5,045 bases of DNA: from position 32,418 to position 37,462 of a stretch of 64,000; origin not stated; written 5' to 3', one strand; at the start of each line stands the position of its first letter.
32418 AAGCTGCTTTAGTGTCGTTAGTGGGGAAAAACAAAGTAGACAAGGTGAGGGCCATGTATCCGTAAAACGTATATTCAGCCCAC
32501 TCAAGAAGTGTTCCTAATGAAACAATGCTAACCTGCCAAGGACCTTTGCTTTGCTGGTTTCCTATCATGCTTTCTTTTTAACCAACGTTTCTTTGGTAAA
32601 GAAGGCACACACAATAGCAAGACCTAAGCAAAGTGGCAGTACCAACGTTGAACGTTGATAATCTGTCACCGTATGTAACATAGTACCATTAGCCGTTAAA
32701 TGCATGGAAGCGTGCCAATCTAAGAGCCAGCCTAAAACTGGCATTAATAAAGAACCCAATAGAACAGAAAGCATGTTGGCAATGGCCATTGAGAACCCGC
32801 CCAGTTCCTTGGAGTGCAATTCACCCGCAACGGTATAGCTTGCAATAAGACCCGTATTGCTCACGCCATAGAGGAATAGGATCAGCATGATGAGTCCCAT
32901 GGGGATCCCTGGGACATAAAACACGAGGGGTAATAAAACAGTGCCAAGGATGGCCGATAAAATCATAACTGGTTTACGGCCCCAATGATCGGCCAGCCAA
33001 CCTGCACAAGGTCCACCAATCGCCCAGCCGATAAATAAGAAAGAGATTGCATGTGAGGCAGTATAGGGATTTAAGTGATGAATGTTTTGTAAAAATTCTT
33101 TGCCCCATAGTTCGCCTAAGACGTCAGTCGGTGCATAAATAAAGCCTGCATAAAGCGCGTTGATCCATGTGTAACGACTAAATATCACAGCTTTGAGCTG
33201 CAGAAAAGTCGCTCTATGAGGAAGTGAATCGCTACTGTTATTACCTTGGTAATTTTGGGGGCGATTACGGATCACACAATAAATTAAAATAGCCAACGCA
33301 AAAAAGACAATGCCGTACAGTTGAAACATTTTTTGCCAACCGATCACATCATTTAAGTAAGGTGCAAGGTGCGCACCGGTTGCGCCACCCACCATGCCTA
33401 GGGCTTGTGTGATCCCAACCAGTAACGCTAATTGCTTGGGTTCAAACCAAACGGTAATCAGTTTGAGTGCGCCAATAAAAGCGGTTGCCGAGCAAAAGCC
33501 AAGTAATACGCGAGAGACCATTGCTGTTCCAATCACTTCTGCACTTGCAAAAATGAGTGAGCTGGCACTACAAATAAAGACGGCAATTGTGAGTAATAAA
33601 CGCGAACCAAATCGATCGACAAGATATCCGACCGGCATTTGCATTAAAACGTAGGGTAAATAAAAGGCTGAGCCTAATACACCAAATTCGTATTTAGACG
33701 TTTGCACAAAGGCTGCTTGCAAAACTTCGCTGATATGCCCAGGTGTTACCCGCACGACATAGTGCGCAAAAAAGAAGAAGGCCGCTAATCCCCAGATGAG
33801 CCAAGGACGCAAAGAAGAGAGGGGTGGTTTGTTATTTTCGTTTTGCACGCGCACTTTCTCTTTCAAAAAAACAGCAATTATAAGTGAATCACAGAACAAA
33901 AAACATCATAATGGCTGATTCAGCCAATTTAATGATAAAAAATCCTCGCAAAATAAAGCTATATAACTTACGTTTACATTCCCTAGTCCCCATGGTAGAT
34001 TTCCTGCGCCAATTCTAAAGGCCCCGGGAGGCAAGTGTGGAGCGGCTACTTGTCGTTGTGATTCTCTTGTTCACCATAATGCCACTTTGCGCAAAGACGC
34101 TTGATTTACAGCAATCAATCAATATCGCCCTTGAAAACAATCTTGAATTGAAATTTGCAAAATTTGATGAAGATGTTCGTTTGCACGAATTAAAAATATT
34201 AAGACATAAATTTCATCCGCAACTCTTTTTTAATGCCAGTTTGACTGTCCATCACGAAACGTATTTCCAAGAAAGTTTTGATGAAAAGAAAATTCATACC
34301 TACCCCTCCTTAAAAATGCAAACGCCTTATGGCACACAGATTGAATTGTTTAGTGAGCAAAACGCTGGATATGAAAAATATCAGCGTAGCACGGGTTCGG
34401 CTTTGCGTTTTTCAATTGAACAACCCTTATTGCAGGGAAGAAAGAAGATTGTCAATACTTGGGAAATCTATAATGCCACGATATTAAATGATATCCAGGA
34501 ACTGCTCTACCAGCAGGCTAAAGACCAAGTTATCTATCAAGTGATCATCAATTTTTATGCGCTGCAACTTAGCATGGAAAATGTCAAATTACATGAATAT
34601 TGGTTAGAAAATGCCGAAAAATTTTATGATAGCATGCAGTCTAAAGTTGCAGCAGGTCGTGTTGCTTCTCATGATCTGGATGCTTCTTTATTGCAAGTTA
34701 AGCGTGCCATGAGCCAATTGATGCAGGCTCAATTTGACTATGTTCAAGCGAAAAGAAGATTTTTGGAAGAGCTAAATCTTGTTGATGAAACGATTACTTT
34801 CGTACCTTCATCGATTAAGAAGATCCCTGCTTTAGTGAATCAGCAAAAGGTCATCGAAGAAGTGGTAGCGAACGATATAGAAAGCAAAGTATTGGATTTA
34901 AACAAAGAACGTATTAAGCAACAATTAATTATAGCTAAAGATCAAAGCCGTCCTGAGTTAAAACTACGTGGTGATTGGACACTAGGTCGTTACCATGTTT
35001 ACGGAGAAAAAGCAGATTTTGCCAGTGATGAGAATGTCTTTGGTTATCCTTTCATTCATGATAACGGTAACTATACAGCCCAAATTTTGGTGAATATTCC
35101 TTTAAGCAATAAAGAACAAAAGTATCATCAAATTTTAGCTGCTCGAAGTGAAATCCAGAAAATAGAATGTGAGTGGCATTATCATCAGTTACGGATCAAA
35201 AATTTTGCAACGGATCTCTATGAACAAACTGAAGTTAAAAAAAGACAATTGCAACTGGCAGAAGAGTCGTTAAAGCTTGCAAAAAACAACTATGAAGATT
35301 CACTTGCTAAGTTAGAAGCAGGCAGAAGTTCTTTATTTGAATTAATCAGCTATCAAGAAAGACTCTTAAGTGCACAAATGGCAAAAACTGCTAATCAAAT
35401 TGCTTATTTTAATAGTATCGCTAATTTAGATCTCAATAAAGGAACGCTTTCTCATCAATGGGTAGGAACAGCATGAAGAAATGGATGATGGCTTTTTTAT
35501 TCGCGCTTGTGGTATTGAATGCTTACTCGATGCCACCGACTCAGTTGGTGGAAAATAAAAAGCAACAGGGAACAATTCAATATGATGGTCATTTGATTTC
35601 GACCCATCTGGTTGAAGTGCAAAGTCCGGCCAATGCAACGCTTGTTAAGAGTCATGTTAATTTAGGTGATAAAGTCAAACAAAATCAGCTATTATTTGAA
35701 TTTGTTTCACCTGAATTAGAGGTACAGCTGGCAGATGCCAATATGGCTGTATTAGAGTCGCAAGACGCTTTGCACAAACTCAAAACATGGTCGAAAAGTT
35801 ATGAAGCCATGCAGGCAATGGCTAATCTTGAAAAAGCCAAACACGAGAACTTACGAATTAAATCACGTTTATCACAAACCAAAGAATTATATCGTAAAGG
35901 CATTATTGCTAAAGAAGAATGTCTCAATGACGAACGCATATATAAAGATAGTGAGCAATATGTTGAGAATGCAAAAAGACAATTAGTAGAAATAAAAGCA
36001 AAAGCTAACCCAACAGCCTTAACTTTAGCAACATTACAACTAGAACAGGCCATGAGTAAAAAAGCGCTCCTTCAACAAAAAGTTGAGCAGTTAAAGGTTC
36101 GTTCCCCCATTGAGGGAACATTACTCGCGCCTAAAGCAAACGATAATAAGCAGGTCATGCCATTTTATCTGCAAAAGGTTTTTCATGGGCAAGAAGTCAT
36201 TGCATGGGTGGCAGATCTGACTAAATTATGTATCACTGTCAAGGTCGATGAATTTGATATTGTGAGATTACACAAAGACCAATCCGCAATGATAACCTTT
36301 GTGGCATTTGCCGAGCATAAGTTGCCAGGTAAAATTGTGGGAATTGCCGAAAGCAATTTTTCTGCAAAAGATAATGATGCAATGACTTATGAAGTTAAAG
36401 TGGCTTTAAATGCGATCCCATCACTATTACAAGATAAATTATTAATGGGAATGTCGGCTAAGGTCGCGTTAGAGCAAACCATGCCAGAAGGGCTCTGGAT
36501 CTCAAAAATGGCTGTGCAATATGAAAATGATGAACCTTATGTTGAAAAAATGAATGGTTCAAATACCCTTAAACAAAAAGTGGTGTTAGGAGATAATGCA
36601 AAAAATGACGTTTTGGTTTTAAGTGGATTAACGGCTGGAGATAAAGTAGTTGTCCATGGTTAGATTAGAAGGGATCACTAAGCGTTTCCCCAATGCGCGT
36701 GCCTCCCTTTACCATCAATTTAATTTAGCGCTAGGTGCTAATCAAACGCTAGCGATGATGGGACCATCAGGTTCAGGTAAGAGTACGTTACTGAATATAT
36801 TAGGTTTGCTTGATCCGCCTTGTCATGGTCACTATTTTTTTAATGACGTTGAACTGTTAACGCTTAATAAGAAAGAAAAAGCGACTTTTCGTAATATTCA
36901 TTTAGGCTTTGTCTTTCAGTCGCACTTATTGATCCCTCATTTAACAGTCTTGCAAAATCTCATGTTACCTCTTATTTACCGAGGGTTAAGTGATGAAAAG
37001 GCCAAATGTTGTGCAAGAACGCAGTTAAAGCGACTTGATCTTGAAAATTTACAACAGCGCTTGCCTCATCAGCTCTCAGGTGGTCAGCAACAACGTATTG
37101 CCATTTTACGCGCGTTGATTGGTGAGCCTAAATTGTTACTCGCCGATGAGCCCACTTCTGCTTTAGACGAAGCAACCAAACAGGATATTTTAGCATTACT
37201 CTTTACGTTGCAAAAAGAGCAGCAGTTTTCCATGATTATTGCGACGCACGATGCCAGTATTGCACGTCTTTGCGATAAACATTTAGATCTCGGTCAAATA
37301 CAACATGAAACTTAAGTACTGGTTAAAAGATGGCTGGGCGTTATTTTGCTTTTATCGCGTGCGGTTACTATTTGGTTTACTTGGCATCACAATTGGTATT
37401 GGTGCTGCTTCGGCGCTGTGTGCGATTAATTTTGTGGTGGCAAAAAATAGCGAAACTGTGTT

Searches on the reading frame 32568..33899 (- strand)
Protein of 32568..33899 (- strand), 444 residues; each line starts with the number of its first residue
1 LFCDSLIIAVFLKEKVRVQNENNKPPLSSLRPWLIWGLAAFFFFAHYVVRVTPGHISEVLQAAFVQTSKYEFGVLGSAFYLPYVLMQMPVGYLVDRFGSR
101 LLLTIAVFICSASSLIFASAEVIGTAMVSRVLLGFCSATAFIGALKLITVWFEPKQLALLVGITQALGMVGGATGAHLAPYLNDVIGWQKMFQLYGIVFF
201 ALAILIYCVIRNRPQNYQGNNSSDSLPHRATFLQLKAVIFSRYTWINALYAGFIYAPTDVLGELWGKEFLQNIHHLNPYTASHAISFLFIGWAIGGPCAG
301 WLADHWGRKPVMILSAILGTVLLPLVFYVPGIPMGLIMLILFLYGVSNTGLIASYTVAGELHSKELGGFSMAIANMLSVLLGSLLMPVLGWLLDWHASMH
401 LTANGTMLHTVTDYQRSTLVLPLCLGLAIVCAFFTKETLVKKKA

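Call 64: search_protein_families(library=pfam, proteins=[window:32568-33899:-], max_evalue=0.00001)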
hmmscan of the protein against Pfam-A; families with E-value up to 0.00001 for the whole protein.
window:32568-33899:- (444 aa): 2 families
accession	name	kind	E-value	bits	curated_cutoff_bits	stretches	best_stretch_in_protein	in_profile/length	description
PF07690.21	MFS_1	-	9.7e-50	169.9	33.4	2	39-384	5-344/347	Major Facilitator Superfamily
PF00083.30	Sugar_tr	-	7.1e-08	32.2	22.3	0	68-137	44-116/452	Sugar (and other) transporter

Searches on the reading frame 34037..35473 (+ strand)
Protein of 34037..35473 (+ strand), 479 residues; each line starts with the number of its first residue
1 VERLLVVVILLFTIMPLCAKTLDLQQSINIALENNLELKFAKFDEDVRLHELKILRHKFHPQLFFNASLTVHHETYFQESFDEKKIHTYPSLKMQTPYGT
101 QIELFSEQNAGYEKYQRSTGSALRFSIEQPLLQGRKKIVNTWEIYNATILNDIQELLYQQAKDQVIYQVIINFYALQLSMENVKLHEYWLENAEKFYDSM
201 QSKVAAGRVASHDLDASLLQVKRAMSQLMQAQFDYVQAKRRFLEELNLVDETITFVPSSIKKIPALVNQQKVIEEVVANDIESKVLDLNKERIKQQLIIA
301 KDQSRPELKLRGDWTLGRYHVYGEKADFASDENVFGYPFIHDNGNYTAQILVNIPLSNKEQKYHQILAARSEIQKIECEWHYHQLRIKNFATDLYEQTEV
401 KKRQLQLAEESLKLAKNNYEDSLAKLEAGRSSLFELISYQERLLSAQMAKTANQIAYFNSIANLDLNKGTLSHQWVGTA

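Call 64: search_protein_families(library=pfam, proteins=[window:34037-35473:+], max_evalue=0.00001)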
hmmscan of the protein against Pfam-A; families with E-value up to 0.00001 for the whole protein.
window:34037-35473:+ (479 aa): 1 family
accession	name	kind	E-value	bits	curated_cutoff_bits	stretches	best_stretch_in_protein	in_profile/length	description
PF02321.23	OEP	-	4e-23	82.6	22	2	272-465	4-183/187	Outer membrane efflux protein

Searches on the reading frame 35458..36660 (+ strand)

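Call 64: search_protein_families(library=pfam, proteins=[window:35458-36660:+], max_evalue=0.00001)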
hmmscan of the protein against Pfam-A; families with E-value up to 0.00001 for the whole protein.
window:35458-36660:+ (401 aa): 2 families
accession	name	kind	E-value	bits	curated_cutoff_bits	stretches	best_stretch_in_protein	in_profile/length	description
PF16576.10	HlyD_D23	-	9.9e-10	38.5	30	1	36-297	8-185/214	Barrel-sandwich domain of CusB or HlyD membrane-fusion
PF13437.12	HlyD_3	-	1.2e-08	36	22.2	1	214-318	2-96/106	HlyD family secretion protein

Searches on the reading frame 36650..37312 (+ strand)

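Call 64: search_protein_families(library=pfam, proteins=[window:36650-37312:+], max_evalue=0.00001)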
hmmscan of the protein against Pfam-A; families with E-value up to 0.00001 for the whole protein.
window:36650-37312:+ (221 aa): 2 families
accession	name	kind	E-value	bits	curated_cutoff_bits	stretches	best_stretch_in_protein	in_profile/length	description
PF00005.33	ABC_tran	-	3.8e-30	105.7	25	1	22-170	2-137/137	ABC transporter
PF13304.12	AAA_21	-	9.1e-07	29.7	27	0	36-54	4-22/304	AAA domain, putative AbiEii toxin, Type IV TA system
